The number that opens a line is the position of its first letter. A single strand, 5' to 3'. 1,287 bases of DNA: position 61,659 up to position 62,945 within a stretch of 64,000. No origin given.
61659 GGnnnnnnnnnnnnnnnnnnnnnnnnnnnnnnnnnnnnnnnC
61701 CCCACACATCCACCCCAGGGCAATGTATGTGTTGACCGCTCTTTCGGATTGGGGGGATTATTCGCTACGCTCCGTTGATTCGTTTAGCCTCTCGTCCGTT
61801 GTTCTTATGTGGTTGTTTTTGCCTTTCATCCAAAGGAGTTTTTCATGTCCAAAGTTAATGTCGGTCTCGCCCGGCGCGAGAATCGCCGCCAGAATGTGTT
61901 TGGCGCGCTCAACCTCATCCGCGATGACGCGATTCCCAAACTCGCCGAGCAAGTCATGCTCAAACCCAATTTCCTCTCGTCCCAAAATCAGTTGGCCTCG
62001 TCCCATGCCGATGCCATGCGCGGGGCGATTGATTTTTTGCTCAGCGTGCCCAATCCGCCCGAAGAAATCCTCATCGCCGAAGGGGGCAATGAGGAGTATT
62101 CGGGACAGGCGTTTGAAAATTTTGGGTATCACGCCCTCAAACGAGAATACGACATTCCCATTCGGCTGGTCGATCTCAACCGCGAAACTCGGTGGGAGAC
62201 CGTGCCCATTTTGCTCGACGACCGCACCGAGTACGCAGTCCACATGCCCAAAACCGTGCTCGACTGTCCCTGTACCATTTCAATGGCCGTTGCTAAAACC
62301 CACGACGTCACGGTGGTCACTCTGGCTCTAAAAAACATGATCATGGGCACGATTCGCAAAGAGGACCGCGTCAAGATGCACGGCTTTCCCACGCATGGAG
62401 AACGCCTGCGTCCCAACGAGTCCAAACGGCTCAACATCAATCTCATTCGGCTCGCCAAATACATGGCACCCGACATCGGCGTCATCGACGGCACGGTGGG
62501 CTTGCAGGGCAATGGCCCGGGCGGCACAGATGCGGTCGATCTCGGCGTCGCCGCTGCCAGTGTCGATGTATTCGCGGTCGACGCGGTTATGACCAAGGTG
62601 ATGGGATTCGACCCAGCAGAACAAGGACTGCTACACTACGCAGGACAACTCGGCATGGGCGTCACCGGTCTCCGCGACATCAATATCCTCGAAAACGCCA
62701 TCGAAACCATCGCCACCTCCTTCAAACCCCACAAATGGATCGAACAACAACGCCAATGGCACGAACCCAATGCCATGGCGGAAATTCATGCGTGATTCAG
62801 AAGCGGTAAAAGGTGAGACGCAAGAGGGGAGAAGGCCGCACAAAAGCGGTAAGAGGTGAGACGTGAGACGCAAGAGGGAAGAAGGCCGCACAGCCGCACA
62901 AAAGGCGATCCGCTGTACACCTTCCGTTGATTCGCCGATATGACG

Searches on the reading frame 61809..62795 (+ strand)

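Call 59: search_protein_families(library=pfam, proteins=[window:61809-62795:+], max_evalue=0.00001)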
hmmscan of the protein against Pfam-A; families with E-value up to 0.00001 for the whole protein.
window:61809-62795:+ (328 aa): 1 family
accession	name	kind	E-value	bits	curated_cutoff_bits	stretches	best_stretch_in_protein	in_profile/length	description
PF04015.17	DUF362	-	1.3e-34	120.5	24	1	49-262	1-199/200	Domain of unknown function (DUF362)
